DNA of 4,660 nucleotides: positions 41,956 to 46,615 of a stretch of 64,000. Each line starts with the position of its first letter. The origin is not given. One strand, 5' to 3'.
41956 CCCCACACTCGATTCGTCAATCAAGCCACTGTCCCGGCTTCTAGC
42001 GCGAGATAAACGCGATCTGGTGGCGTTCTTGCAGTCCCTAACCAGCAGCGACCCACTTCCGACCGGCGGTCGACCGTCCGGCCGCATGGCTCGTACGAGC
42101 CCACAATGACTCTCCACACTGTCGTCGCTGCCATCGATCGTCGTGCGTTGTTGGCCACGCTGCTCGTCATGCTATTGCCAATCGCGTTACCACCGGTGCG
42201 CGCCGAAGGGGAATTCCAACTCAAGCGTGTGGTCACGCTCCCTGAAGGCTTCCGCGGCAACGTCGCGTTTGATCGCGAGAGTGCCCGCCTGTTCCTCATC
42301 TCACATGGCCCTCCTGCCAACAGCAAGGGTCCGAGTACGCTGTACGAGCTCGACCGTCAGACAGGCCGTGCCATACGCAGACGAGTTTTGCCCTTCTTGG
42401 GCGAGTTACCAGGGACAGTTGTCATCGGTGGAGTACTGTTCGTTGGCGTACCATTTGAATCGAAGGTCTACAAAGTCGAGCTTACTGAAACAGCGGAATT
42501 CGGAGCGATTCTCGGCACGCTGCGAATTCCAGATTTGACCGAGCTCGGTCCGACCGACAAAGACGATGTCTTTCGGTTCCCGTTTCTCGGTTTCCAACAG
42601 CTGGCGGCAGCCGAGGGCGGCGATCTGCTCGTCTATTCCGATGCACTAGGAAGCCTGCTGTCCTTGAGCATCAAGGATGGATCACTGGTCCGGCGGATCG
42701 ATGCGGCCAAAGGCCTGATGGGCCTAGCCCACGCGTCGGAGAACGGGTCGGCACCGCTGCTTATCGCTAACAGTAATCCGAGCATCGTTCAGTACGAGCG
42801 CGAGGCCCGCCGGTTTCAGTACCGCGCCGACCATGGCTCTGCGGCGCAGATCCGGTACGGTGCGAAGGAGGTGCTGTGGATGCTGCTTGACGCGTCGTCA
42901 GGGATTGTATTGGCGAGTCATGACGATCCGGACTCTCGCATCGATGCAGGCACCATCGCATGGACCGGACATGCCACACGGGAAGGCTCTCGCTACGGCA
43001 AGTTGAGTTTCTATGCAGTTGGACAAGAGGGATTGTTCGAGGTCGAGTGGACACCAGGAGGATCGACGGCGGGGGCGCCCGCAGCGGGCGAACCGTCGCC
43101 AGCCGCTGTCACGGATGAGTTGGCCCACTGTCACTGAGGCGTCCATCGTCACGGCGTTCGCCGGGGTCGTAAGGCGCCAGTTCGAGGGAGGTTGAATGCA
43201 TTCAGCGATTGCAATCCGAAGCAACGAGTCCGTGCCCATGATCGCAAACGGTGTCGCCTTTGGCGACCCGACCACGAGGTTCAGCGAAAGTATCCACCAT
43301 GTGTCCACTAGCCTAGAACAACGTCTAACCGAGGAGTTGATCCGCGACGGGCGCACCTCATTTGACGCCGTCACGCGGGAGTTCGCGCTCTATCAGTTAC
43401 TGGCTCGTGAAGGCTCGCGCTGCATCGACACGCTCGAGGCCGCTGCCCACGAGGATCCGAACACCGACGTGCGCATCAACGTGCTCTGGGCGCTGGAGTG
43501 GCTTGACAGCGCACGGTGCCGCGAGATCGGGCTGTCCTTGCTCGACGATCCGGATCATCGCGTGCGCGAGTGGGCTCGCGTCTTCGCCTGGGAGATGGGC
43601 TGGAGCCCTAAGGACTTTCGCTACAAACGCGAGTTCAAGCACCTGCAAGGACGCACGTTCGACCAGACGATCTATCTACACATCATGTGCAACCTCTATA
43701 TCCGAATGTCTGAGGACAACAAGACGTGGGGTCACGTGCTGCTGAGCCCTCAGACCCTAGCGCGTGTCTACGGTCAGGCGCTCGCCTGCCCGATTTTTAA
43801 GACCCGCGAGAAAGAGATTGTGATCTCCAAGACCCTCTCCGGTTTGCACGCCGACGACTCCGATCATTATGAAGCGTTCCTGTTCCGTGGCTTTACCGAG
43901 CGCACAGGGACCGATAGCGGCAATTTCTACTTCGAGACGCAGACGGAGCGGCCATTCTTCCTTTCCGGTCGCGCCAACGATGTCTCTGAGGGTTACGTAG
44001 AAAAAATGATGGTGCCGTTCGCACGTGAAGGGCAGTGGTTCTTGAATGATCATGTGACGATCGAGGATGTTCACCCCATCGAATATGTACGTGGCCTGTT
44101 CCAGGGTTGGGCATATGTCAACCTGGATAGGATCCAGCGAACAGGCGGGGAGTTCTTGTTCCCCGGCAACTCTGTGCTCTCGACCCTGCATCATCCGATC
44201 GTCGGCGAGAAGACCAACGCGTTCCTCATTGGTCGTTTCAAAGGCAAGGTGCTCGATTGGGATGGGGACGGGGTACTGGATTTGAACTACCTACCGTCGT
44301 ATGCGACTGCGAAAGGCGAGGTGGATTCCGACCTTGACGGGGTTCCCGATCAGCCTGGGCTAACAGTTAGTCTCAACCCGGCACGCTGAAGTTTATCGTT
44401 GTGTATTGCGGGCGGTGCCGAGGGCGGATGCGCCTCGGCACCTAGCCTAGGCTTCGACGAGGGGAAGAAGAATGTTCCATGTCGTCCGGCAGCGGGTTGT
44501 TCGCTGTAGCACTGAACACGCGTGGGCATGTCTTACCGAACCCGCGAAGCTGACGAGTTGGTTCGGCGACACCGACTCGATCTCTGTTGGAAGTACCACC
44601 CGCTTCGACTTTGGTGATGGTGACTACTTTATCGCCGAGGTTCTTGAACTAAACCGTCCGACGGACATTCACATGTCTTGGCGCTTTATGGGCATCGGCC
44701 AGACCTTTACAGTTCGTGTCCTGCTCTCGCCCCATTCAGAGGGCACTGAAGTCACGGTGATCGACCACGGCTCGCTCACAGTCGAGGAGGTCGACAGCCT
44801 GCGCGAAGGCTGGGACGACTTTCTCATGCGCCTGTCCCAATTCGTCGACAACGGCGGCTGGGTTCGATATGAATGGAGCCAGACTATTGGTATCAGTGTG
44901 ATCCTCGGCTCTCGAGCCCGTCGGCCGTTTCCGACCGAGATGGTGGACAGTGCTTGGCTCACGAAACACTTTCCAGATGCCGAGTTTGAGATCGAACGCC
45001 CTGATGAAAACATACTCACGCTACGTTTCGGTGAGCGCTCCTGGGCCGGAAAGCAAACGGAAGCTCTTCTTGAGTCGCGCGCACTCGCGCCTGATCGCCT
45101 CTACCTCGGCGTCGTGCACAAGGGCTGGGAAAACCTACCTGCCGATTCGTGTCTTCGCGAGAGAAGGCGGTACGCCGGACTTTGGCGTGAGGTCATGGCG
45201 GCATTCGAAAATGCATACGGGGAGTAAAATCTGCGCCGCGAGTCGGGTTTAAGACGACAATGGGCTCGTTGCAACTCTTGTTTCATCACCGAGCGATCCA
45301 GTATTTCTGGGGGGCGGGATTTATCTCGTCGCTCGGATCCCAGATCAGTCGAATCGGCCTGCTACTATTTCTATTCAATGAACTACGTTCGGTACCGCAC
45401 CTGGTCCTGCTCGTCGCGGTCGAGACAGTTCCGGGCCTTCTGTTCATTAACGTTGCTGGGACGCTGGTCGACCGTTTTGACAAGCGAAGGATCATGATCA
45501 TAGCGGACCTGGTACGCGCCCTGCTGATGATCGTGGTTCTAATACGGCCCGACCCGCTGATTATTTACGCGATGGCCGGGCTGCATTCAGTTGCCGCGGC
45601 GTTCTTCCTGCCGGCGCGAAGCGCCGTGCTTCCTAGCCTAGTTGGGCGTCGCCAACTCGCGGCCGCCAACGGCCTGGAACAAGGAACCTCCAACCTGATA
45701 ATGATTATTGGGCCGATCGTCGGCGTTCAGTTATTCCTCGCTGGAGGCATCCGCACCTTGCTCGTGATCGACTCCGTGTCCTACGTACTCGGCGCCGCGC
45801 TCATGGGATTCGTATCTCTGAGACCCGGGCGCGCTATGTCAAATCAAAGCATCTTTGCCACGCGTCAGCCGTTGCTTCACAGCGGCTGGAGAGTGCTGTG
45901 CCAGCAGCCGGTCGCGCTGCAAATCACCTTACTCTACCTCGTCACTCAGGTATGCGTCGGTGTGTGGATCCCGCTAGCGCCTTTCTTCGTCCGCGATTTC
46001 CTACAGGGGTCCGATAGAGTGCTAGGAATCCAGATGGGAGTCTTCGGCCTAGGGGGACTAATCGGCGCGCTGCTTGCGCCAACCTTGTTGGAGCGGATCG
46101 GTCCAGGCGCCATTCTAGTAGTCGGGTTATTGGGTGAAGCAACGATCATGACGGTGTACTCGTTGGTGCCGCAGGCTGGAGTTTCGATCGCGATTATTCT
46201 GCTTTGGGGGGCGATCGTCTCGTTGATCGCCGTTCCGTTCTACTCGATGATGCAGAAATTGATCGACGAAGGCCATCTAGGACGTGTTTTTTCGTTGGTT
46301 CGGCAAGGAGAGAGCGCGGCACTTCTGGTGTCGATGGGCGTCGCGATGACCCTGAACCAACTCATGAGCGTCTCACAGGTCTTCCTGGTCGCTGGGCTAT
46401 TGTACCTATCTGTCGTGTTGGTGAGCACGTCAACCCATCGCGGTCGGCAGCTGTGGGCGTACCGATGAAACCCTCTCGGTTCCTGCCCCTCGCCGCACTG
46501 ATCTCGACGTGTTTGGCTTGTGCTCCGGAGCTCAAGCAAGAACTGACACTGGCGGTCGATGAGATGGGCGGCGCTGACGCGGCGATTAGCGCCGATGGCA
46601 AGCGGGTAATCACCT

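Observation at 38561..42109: Internally duplicated (dead nitrilase-like + di-haem CCP/MauG) x2 polypeptide with four haem c sites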

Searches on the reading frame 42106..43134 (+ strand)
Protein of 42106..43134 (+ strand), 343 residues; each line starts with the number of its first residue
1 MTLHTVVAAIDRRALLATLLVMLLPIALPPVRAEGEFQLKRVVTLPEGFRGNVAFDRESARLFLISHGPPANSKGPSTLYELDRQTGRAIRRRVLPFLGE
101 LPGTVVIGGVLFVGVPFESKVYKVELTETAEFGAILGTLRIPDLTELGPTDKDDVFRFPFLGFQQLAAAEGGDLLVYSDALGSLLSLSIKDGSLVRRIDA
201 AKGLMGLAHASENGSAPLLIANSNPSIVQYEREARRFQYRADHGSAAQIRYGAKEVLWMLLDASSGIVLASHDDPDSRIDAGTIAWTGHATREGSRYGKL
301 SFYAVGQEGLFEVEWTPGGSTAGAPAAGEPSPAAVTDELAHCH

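Call 3: search_protein_families(library=pfam, proteins=[window:42106-43134:+], max_evalue=1)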
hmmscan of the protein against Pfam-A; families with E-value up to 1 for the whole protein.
window:42106-43134:+ (343 aa): 1 family
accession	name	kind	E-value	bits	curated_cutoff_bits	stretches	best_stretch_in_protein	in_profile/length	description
PF17785.7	PUA_3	-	0.09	13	22.6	1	170-213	12-54/64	PUA-like domain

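Call 4: search_protein_families(library=ncbifam, proteins=[window:42106-43134:+], max_evalue=1)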
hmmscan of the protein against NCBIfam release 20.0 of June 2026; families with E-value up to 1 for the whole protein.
window:42106-43134:+ (343 aa): 0 families

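Call 57: search_protein_families(library=pfam, alignment_id=A3, max_evalue=1)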
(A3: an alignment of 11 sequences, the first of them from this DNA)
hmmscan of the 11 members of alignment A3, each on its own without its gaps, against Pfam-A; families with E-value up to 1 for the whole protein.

A. member 1, seq(343 aa): 1 family
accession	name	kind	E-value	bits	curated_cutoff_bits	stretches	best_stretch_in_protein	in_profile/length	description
PF17785.7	PUA_3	-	0.09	13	22.6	1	170-213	12-54/64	PUA-like domain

B. families by the number of members that match (of 11 scanned): 9 families
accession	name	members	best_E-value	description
PF21959.2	DUF6923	4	0.0051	Repeat of unknown function (DUF6923)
PF13360.13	PQQ_2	3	0.0069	Outer membrane protein assembly factor BamB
PF03413.25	PepSY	3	0.0072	Peptidase propeptide and YPEB domain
PF05096.18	Glu_cyclase_2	2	0.026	Glutamine cyclotransferase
PF25184.1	YxzE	1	0.016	YxzE-like putative bacteriocin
PF13570.13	Beta-prop_ACSF4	1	0.07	Beta-alanine-activating enzyme, beta-propeller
PF17785.7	PUA_3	1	0.09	PUA-like domain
PF24807.1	WD40_CDC20-Fz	1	0.1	CDC20/Fizzy WD40 domain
PF21222.2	Lamp2_2nd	1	0.59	Lysosome-associated membrane glycoprotein 2, transmembrane segment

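Call 58: search_solved_structures(query=A3, max_evalue=1, show_alignments=0)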
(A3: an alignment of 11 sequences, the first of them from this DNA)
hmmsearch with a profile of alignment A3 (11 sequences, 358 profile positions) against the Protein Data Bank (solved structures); distinct sequences matched with E-value up to 1: 14.
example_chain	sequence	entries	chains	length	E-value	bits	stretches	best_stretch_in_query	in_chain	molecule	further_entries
4hhu_A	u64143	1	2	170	0.0077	18.3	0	72-105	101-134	OR280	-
2faw_A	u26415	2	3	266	0.26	13.3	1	106-174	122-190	glutamine cyclotransferase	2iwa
3vgz_A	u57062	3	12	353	0.77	11.8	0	196-230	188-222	Uncharacterized protein YncE | PQQ-dependent catabolism-associated beta-propeller protein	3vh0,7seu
4mrd_A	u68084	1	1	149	0.86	11.6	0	145-224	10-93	CD44 antigen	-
4mre_A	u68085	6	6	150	0.87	11.6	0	145-224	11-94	CD44 antigen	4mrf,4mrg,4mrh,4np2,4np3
5bzf_A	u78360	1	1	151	0.88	11.6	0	145-224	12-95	CD44 antigen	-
5bze_A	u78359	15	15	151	0.88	11.6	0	145-224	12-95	CD44 antigen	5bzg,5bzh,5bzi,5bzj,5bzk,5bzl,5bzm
5bzc_A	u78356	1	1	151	0.89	11.6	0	145-224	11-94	CD44 antigen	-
32oa_A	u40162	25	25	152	0.9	11.6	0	145-224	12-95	CD44 antigen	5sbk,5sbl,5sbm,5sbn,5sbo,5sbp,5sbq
2jcq_A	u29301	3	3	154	0.93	11.5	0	145-224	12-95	CD44 ANTIGEN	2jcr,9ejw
2jcp_A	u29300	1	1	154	0.93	11.5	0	145-224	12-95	CD44 ANTIGEN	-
7qrv_A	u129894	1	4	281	0.96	11.5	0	196-256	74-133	Tripartite motif-containing protein 2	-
7b96_A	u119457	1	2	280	0.98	11.4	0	196-256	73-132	Isoform 2 of Tripartite motif-containing protein 2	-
7b2r_A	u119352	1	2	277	0.98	11.4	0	196-256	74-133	Tripartite motif-containing protein 2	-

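Call 60: find_homologous_proteins(query=window:42106-43134:+, max_evalue=0.00001)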
Query window:42106-43134:+ (343 aa): 2 proteins with E <= 0.00001 among 8000 candidates.
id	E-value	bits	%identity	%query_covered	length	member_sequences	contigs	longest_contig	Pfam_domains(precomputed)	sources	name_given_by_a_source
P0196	8.0e-223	757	100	100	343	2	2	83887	-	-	-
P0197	1.0e-154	533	70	100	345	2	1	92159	-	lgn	-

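Call 61: find_homologous_proteins(query=A3, max_evalue=0.00001)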
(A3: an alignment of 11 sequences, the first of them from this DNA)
Query A3 (11 sequences) (343 aa, profile of the alignment): 18 proteins with E <= 0.00001 among 8000 candidates.
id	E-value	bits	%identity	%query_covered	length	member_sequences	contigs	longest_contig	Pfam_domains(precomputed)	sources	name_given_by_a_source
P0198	2.0e-139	483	33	85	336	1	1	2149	-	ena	-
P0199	7.7e-139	481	34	85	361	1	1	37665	-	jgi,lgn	jgi:hypothetical protein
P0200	2.8e-138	479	37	83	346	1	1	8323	-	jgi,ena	jgi:hypothetical protein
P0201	6.2e-138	478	31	81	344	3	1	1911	-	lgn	-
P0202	4.6e-133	462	31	83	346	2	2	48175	-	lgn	-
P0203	3.1e-130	452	33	83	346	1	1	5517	-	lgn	-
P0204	5.6e-129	448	33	83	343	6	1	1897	-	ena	-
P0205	4.1e-127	442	32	81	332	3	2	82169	-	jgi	jgi:hypothetical protein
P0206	4.4e-125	435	34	81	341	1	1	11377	-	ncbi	-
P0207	6.6e-124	432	31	83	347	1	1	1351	-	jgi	-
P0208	1.2e-120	421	37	82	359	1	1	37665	-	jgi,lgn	jgi:predicted aconitase with swiveling domain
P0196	6.7e-119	415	100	100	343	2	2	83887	-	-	-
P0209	1.4e-114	401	30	81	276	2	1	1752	-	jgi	-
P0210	9.8e-112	391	37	83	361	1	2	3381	-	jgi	jgi:hypothetical protein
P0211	5.1e-111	389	37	84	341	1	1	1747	-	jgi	jgi:hypothetical protein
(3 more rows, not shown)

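Call 66: predict_structure(alignment_id=A4)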
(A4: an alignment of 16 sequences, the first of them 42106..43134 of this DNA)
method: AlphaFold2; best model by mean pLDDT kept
length: 343 residues; sequences in the alignment: 16
mean_pLDDT: 79.6   pTM: 0.77
mean pLDDT of the five models: 79.6, 78.6, 77.5, 76.8, 76.3
residues with pLDDT >= 90: 187; 70-90: 60; 50-70: 44; < 50: 52
segments of 3 or more residues with pLDDT < 50: 1-4, 23-32, 239-252, 321-343
pLDDT, mean of each block of 10 residues (from residue 1): 51 58 48 77 93 95 96 94 94 95 94 93 93 96 80 58 88 90 92 92 90 83 83 58 40 77 91 91 94 89 95 86 34 34 24
secondary structure, 60 per line:
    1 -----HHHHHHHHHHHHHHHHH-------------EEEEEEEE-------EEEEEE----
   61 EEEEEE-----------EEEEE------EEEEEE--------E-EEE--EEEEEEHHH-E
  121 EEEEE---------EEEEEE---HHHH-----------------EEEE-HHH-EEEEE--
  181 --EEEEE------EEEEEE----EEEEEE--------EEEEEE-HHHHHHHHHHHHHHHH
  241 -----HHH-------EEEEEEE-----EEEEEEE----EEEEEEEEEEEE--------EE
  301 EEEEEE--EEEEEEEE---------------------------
elements in order: H6-22 E36-43 E51-56 E61-66 E78-82 E89-94 E105-107 E110-115 E120-125 E135-140 H144-147 E165-168 E174-178 E183-187 E194-199 E204-209 E218-223 H225-240 E256-262 E268-274 E279-290 E299-306 E309-316

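Call 70: fold_search(model_id=the predicted structure, library=pdb)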
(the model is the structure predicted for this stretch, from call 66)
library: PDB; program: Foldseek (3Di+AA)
matches with E <= 10: 1529; with E <= 0.001: 826
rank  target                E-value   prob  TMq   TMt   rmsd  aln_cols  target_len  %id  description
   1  3vgz_A                1.4e-08  1.00  0.40  0.42  12.0       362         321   11  Crystal structure of E. coli YncE (released 2011-11-16)
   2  3mbr                  3.1e-08  1.00  0.51  0.71   4.9       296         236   15  Crystal Structure of the Glutaminyl Cyclase from Xanthomonas campestris (released 2010-06-30)
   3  2iwa                  4.0e-08  1.00  0.51  0.67   4.4       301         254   13  Unbound glutaminyl cyclotransferase from Carica papaya. (released 2006-07-04)
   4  8ikh_B                4.0e-08  1.00  0.43  0.44  18.7       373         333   10  Cryo-EM structure of human receptor with G proteins (released 2024-06-05)
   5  7seu_D                4.0e-08  1.00  0.39  0.42  11.8       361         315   11  Crystal structure of E coli contaminant protein YncE co-purified with a plant protein (released 2022-04-20)
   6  3fvz                  4.4e-08  1.00  0.43  0.44   8.6       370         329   13  Structure of Peptidyl-alpha-hydroxyglycine alpha-Amidating Lyase (PAL) (released 2009-09-01)
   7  2faw_A                4.9e-08  1.00  0.50  0.67   4.4       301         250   13  crystal structure of papaya glutaminyl cyclase (released 2006-10-03)
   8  6ven_L                5.1e-08  1.00  0.38  0.42   6.8       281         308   15  Yeast COMPASS in complex with a ubiquitinated nucleosome (released 2020-01-15)
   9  6qsh                  6.0e-08  1.00  0.41  0.53   7.8       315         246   12  Crystal structure of the hybrid bioinorganic complex of Pizza6S linked by the 1:2 Ce-substituted Keggin (released 2020-03-18)
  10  9j87_C                6.3e-08  1.00  0.41  0.43  10.6       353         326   10  Structure of Receptor (released 2026-02-25)
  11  8gqe_A                6.6e-08  1.00  0.37  0.36  10.3       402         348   14  Crystal structure of the W285A mutant of UVR8 in complex with RUP2 (released 2022-09-14)
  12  9w6w_B                7.3e-08  1.00  0.42  0.42   9.9       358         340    9  5-CT-bound serotonin 5A (5-HT5A) receptor-Gi protein complex (released 2025-11-26)
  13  7f1q_B                8.6e-08  1.00  0.42  0.44  11.2       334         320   10  Cryo-EM structure of the chemokine receptor CCR5 in complex with MIP-1a and Gi (released 2021-07-14)
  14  9m8k_B                9.0e-08  1.00  0.41  0.41  16.2       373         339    9  cryo-EM structure of human TAS2R4 with oligopeptide (released 2026-03-18)
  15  7nyq_A                9.5e-08  1.00  0.42  0.51   5.4       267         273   10  Crystal structure of the Mei-P26 NHL domain (released 2022-05-04)
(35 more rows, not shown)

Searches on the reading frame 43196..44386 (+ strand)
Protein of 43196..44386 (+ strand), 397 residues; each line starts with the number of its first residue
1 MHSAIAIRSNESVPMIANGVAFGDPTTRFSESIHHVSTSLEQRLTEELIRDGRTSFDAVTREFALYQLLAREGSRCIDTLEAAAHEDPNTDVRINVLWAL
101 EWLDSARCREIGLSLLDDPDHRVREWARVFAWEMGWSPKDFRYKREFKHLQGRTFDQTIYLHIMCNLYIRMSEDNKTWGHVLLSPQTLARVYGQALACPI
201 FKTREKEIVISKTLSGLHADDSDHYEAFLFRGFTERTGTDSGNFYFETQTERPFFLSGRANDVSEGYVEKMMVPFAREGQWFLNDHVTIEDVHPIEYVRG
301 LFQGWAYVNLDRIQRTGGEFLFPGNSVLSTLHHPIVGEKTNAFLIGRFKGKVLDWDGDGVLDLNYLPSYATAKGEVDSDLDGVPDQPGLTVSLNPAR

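Call 3: search_protein_families(library=pfam, proteins=[window:43196-44386:+], max_evalue=1)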
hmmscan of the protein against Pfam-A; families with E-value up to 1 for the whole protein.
window:43196-44386:+ (397 aa): 3 families
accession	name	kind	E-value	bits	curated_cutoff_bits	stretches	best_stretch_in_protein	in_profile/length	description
PF13646.12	HEAT_2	-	1.5e-06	28.8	27.7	1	59-127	15-83/88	HEAT repeats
PF02985.28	HEAT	-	0.003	18.1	23.5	0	80-100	5-24/31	HEAT repeat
PF21746.2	DUF6869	-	0.069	13.5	30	1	65-104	54-93/107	Family of unknown function (DUF6869)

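Call 4: search_protein_families(library=ncbifam, proteins=[window:43196-44386:+], max_evalue=1)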
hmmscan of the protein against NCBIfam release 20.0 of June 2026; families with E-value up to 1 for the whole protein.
window:43196-44386:+ (397 aa): 1 family
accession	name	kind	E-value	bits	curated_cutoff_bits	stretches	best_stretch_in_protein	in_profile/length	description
NF007244.0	PRK09687.1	equivalog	0.022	14.1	275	1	76-128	130-181/285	putative lyase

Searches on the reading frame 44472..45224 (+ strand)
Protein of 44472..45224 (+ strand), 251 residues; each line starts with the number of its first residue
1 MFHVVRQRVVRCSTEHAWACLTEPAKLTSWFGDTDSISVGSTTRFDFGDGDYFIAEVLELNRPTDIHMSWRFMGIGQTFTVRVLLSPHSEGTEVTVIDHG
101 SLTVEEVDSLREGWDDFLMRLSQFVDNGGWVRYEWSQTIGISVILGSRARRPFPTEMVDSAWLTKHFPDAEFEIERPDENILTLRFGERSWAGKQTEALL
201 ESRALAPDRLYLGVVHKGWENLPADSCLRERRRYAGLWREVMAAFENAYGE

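Call 29: search_protein_families(library=pfam, proteins=[window:44472-45224:+], max_evalue=0.0001)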
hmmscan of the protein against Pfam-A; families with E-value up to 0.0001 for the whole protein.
window:44472-45224:+ (251 aa): 2 families
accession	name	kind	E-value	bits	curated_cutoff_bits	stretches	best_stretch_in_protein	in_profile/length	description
PF08327.17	AHSA1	-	4.5e-13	50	22.1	1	12-125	2-124/125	Activator of Hsp90 ATPase homolog 1-like protein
PF10604.15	Polyketide_cyc2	-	8.7e-05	23.3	27.4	0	1-95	1-103/142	Polyketide cyclase / dehydrase and lipid transport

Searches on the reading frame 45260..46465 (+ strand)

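Call 30: search_protein_families(library=pfam, proteins=[window:45260-46465:+], max_evalue=0.0001)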
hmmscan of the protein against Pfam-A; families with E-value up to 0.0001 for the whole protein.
window:45260-46465:+ (402 aa): 3 families
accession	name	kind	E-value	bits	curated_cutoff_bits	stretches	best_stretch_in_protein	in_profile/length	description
PF07690.21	MFS_1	-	3.5e-30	105.5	33.4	1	17-352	2-340/347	Major Facilitator Superfamily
PF05977.19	MFS_3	-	1.2e-21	77.2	27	1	9-388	8-389/524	Transmembrane secretion effector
PF13347.12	MFS_2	-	8.2e-10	38.2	27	1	142-340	149-348/427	MFS/sugar transport protein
